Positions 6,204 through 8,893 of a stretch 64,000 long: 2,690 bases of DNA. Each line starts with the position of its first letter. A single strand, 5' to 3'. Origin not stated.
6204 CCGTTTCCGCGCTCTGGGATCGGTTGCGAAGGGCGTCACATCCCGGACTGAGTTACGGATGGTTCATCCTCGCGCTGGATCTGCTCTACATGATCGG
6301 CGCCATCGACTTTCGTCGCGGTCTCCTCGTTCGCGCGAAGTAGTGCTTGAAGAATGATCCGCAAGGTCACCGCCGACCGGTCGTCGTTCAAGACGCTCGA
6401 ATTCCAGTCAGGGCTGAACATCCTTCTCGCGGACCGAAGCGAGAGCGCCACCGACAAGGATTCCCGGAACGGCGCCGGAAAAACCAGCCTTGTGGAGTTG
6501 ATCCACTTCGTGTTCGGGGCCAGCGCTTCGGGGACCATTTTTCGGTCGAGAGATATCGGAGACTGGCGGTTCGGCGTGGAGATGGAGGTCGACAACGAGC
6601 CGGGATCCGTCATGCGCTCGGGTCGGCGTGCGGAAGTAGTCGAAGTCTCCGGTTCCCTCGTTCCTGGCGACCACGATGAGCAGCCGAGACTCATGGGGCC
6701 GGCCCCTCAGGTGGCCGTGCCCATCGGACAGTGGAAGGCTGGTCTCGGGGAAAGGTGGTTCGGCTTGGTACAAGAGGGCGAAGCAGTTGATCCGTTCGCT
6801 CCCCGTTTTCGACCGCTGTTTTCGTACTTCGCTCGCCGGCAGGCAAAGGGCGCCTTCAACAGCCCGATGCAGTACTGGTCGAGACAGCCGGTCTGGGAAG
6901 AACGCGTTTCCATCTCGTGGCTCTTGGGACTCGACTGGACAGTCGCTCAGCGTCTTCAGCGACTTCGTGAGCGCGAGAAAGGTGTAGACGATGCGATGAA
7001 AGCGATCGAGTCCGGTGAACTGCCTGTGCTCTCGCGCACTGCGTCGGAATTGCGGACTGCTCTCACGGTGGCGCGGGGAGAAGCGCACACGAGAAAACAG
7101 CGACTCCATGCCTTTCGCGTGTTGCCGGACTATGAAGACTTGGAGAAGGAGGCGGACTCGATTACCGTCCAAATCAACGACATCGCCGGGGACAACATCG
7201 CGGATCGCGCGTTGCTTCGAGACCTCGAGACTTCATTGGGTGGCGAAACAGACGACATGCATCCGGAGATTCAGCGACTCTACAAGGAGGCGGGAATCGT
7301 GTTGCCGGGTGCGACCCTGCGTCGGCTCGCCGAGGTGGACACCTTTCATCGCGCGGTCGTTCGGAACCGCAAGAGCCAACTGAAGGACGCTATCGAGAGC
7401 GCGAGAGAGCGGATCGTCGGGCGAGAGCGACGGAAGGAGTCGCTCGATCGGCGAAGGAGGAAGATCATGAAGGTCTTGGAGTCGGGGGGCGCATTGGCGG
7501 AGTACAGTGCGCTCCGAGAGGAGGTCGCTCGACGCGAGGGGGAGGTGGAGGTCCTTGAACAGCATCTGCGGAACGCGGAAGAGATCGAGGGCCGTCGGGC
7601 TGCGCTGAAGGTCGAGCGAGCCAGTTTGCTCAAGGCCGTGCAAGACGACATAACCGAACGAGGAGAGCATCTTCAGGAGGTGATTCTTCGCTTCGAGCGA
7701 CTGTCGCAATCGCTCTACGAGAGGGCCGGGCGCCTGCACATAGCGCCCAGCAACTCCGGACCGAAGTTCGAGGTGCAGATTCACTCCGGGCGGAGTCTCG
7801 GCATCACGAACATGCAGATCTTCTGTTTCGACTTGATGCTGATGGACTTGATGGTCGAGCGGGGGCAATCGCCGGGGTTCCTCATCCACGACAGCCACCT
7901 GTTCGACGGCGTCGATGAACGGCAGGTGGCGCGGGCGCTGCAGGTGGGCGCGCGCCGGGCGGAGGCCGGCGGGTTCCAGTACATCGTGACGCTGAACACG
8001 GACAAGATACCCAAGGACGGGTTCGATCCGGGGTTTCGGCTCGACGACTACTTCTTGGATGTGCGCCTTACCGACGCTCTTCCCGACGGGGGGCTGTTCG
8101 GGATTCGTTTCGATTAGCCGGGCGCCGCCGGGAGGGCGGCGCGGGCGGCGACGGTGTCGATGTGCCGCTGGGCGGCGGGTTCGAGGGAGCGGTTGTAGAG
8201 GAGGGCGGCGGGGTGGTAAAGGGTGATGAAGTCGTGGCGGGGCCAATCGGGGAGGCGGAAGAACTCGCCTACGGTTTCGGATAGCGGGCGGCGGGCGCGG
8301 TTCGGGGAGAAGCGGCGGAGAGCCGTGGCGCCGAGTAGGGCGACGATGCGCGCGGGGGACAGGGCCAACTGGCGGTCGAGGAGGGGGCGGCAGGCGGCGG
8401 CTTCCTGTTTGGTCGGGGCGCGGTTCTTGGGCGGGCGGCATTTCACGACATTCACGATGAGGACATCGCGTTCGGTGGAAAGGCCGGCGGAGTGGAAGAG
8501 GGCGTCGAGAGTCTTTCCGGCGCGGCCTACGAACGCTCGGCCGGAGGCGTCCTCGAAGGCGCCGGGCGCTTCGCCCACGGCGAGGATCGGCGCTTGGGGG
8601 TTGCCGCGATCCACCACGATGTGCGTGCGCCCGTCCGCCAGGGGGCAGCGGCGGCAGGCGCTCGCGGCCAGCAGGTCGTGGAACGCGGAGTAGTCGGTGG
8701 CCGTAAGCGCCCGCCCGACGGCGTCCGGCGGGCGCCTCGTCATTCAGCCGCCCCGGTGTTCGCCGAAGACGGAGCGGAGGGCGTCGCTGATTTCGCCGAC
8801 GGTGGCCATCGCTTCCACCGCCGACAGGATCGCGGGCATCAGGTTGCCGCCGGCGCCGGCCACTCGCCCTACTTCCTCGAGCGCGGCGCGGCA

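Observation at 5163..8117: Lamassu/ABC-3C-like three-gene cassette in a lower-GC islet between rnhB and the uracil-DNA glycosylase gene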

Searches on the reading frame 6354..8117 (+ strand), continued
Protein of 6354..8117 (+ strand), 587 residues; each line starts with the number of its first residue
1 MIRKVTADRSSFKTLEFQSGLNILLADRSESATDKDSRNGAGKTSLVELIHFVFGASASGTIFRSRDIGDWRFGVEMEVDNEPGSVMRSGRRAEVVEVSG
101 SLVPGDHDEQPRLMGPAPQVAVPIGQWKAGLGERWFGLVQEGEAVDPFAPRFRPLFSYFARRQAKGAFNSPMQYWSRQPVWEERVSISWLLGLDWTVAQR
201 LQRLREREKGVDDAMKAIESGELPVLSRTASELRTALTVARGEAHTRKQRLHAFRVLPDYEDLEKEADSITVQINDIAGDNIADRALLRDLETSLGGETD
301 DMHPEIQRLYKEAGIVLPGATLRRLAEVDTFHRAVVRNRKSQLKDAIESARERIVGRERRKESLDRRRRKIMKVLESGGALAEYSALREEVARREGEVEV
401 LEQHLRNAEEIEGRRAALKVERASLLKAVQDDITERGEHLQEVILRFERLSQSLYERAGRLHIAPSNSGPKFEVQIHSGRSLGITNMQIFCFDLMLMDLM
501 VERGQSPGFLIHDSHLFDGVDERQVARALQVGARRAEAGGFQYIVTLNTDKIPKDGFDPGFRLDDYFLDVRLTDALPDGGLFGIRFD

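Call 39: find_encoding_contigs(protein=window:6354-8117:+, flank=10000, max_places=4)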
Protein window:6354-8117:+ (587 aa): 1 contig read that carries it; 1 place shown.
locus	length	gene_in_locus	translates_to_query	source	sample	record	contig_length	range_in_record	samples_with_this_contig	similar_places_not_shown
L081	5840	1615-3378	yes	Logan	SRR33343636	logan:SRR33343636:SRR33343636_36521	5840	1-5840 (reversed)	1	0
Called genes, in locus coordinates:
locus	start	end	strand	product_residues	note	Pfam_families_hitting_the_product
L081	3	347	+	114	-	?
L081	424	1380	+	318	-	PF20275:CTD10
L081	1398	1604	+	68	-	PF20293:MC6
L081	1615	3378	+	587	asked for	PF20275:CTD10, PF10088:DUF2326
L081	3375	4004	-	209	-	PF03167:UDG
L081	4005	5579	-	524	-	PF01642:MM_CoA_mutase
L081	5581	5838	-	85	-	?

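Call 41: find_encoding_contigs(protein=P0065, flank=10000, max_places=3)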
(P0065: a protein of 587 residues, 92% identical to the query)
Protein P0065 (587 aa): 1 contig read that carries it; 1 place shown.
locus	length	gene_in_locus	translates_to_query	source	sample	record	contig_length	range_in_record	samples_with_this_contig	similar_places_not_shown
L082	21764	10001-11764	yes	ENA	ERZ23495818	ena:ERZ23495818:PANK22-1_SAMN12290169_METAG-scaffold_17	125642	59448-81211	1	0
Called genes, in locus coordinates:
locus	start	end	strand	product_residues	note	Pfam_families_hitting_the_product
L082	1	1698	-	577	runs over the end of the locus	PF01839:FG-GAP (faint), PF13517:FG-GAP_3, PF07593:UnbV_ASPIC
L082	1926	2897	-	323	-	-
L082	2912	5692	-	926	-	PF22113:Mtrc-MtrF_II-IV_dom (faint), PF13435:Cytochrome_C554 (faint), PF13181:TPR_8 (faint), PF13432:TPR_16 (weak), PF23914:TPR_CcmH_CycH (weak), PF14559:TPR_19, PF13424:TPR_12 (weak), PF13432:TPR_16, +7 more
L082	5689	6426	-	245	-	PF09335:VTT_dom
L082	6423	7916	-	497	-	PF01134:GIDA (faint), PF03486:HI0933_like (faint), PF07992:Pyr_redox_2, PF13738:Pyr_redox_3, PF00070:Pyr_redox, PF02852:Pyr_redox_dim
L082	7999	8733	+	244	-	PF01351:RNase_HII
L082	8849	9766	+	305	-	PF20275:CTD10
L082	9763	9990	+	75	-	PF20293:MC6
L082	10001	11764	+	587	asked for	PF20275:CTD10, PF10088:DUF2326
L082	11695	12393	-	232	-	PF03167:UDG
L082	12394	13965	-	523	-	PF01642:MM_CoA_mutase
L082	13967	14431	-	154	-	-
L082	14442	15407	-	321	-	PF05721:PhyH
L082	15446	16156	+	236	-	PF11159:DUF2939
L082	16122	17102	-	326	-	PF00294:PfkB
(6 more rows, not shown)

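Call 47: predict_structure(alignment_id=A4)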
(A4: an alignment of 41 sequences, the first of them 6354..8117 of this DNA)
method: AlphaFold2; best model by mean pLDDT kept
length: 587 residues; sequences in the alignment: 41
mean_pLDDT: 84.1   pTM: 0.70
mean pLDDT of the five models: 84.1, 82.9, 80.3, 80.3, 79.6
residues with pLDDT >= 90: 270; 70-90: 232; 50-70: 59; < 50: 26
segments of 3 or more residues with pLDDT < 50: 30-42, 107-114, 583-587
pLDDT, mean of each block of 10 residues (from residue 1): 90 89 77 43 69 88 82 91 92 92 63 60 92 88 75 94 71 88 95 94 94 87 75 91 90 69 81 87 87 79 67 78 83 85 90 91 88 68 79 90 90 93 96 95 95 87 93 81 90 96 92 89 93 95 90 89 90 61 44
secondary structure, 60 per line:
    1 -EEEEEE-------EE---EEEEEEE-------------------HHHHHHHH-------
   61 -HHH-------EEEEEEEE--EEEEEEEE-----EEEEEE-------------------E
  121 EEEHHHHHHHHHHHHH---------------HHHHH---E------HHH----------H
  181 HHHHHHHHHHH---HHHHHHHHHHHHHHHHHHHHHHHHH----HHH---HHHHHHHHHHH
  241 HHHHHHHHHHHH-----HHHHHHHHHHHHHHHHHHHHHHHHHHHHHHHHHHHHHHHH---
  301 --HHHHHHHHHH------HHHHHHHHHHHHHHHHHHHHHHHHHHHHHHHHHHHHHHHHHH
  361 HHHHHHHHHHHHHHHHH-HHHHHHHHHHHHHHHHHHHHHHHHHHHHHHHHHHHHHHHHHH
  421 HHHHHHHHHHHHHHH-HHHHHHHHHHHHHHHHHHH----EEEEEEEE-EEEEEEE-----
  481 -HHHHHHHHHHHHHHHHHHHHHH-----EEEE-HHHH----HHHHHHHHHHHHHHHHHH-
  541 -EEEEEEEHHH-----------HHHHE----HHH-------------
elements in order: E2-7 E20-26 H46-53 E72-79 E82-89 E95-100 E120-123 H124-136 H152-156 H180-191 H195-219 H230-252 H258-297 H303-312 H319-377 H379-435 H437-455 E460-467 E469-475 H482-503 E509-512 H514-517 H522-539 E542-548 H563-566

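Call 50: fold_search(model_id=the predicted structure, library=pdb)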
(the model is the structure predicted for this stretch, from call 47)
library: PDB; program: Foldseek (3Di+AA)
matches with E <= 10: 606; with E <= 0.001: 59
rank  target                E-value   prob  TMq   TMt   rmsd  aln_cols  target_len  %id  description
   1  9a6c_A                1.1e-22  1.00  0.57  0.57  12.5       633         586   19  Integrative model of YYDD-YYDB by crosslinking MS and deep learning (released 2024-09-18)
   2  9uxh_F                3.0e-12  1.00  0.37  0.34  16.7       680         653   13  type II Lamassu, LmuACB with DNA (released 2026-03-25)
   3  9hqx_B                1.0e-11  1.00  0.40  0.37  16.8       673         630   14  Salmonella enterica Lamassu LmuACB bound to DNA duplex (released 2025-10-01)
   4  9hqu_A                2.9e-11  1.00  0.39  0.36  18.2       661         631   14  Salmonella enterica Lamassu LmuACB in nuclease sequestration state (released 2025-10-01)
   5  9hqu_B                7.2e-11  1.00  0.39  0.37  21.6       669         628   15  Salmonella enterica Lamassu LmuACB in nuclease sequestration state (released 2025-10-01)
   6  9nyg_B                4.8e-10  1.00  0.37  0.38  13.7       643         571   15  LmuABC-DNA (released 2025-12-17)
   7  9ux7_A                9.3e-10  1.00  0.35  0.36  25.1       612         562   13  CryoEM Structure of LmuAB-DNA complex (released 2026-03-25)
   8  7zr1_C                9.3e-10  1.00  0.34  0.26  72.9       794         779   13  Chaetomium thermophilum Mre11-Rad50-Nbs1 complex bound to ATPyS (composite structure) (released 2023-01-11)
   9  8wjn_A                5.1e-09  1.00  0.34  0.38  25.8       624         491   13  Cryo-EM structure of 6-subunit Smc5/6 head region (released 2024-06-26)
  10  7zr1_D                6.5e-09  1.00  0.32  0.25  77.1       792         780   14  Chaetomium thermophilum Mre11-Rad50-Nbs1 complex bound to ATPyS (composite structure) (released 2023-01-11)
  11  7yzp_C                2.3e-08  1.00  0.36  0.45  19.7       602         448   13  Hairpin-bound state of the E. coli Mre11-Rad50 (SbcCD) head complex bound to ADP and a DNA hairpin (released 2022-08-17)
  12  5xei                  3.5e-08  1.00  0.31  0.35  29.4       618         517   14  Crystal structure of the Smc head domain with a coiled coil and joint derived from Pyrococcus yayanosii (released 2017-06-07)
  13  6wge_B                1.6e-07  1.00  0.32  0.38  25.5       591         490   13  Cryo-EM structure of human Cohesin-NIPBL-DNA complex without STAG1 (released 2020-05-20)
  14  9qxu_A                1.6e-07  1.00  0.28  0.23  42.3       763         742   10  JetABC DNA loaded state monomer (open) (released 2025-10-01)
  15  8q72_A                1.8e-07  1.00  0.28  0.23  43.9       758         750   12  E. coli plasmid-borne JetABCD(E248A) core in a cleavage-competent state (released 2024-01-31)
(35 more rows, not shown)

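Call 59: find_encoding_contigs(protein=P0151, flank=8000, max_places=4)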
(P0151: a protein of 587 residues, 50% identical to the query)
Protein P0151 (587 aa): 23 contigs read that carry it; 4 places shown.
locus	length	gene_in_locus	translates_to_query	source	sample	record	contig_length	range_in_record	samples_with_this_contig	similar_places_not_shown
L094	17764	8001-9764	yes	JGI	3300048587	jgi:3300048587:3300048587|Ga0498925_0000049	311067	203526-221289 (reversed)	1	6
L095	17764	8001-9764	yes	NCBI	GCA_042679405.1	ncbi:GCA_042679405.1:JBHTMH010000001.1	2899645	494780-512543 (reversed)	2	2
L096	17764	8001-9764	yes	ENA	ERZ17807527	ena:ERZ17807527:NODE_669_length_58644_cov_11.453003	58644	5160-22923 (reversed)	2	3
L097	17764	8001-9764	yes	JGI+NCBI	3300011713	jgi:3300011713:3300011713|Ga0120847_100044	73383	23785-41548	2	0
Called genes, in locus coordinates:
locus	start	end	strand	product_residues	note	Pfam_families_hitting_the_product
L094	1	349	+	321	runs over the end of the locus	PF07786:HGSNAT_cat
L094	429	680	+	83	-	PF10276:zf-CHCC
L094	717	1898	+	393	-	PF01494:FAD_binding_3, PF13450:NAD_binding_8 (weak)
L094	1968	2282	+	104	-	-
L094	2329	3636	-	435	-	PF01595:CNNM, PF00571:CBS (faint), PF03471:CorC_HlyC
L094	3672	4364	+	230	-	PF06080:DUF938, PF08242:Methyltransf_12 (weak), PF13649:Methyltransf_25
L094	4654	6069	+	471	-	PF13356:Arm-DNA-bind_3, PF14659:Phage_int_SAM_3 (weak), PF22022:Phage_int_M (weak), PF00589:Phage_integrase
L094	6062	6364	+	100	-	PF12728:HTH_17 (weak)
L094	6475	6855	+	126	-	PF13744:HTH_37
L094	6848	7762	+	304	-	PF20275:CTD10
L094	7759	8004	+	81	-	PF20293:MC6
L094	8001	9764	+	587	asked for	PF20275:CTD10, PF10088:DUF2326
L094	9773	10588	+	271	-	-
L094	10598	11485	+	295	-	-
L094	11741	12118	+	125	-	PF13744:HTH_37 (weak)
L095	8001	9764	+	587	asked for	PF20275:CTD10, PF10088:DUF2326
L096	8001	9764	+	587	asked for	PF20275:CTD10, PF10088:DUF2326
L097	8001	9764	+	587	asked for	PF20275:CTD10, PF10088:DUF2326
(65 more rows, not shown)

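Call 60: find_encoding_contigs(protein=P0093, flank=8000, max_places=2)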
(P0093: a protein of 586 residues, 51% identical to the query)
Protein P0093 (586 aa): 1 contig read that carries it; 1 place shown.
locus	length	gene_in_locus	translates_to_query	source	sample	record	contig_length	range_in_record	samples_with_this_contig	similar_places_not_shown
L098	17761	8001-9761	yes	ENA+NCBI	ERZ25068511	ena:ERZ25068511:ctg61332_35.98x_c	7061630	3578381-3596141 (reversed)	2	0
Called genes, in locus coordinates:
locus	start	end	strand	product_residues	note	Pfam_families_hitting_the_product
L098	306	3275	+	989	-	-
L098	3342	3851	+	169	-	-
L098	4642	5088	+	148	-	-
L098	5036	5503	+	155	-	-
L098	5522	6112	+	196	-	PF02371:Transposase_20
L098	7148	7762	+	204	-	PF20275:CTD10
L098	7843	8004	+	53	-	PF20293:MC6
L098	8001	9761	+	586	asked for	PF20275:CTD10, PF10088:DUF2326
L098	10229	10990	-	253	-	-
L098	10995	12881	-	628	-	-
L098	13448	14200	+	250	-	-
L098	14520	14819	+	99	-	PF01548:DEDD_Tnp_IS110 (weak)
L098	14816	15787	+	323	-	PF01548:DEDD_Tnp_IS110, PF02371:Transposase_20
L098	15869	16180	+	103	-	PF07592:DDE_Tnp_ISAZ013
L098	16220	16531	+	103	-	PF07592:DDE_Tnp_ISAZ013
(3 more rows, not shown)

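Call 61: find_encoding_contigs(protein=P0070, flank=8000, max_places=2)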
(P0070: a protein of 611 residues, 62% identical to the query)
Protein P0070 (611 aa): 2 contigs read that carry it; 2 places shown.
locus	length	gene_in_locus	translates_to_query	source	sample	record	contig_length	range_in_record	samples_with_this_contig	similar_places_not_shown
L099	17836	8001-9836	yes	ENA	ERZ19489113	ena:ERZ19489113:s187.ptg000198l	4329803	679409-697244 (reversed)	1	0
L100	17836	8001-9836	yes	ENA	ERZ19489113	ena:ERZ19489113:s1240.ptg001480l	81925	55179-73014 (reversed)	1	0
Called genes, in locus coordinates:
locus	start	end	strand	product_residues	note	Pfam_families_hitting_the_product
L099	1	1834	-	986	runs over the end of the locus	PF01555:N6_N4_Mtase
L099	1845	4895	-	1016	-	PF04851:ResIII (weak)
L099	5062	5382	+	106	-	PF13560:HTH_31 (weak)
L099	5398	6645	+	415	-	PF13657:Couple_hipA, PF07804:HipA_C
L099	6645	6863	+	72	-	-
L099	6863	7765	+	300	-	PF20275:CTD10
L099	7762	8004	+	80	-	PF20293:MC6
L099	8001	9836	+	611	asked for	PF20275:CTD10, PF10088:DUF2326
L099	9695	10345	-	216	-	-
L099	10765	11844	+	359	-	-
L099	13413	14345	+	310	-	-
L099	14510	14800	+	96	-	-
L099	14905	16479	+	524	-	PF01546:Peptidase_M20 (faint), PF04389:Peptidase_M28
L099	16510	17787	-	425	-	PF13237:Fer4_10 (faint), PF12838:Fer4_7 (weak), PF13183:Fer4_8, PF13534:Fer4_17, PF02754:CCG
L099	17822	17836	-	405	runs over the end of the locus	PF01565:FAD_binding_4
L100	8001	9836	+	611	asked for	PF20275:CTD10, PF10088:DUF2326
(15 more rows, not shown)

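Call 98: search_dna_similar(query=window:6354-8117:+, collection=phages, mode=protein, max_rows=10)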
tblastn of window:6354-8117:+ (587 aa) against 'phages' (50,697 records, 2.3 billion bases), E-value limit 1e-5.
No match.

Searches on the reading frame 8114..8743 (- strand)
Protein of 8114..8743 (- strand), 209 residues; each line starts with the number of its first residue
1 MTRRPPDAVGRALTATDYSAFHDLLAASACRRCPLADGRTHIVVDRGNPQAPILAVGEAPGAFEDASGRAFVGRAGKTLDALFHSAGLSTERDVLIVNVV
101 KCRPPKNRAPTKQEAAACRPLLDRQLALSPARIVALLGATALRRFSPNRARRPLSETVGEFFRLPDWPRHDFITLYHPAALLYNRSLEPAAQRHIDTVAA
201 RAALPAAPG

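Call 42: find_related_loci(query=window:8114-8743:-, collection=metagenome_contigs, flank=8000)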
Query window:8114-8743:- (209 aa) in metagenome_contigs; peptide patterns used: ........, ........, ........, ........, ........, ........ (x = any residue, [..] = any of these).
267 stretches matched a pattern; 6 encode a relative of the query (tblastn E <= 1e-3); 6 distinct loci.
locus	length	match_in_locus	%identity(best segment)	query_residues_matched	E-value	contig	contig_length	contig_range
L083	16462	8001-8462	45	28-186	1e-39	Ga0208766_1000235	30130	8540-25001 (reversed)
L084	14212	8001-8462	45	28-186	1e-39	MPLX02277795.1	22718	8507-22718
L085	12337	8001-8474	40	25-189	3e-32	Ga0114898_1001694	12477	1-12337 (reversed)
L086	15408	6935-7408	40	25-189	3e-32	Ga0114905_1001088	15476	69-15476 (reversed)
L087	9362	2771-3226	39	27-184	7e-32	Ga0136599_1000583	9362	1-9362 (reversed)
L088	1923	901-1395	39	30-199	7e-31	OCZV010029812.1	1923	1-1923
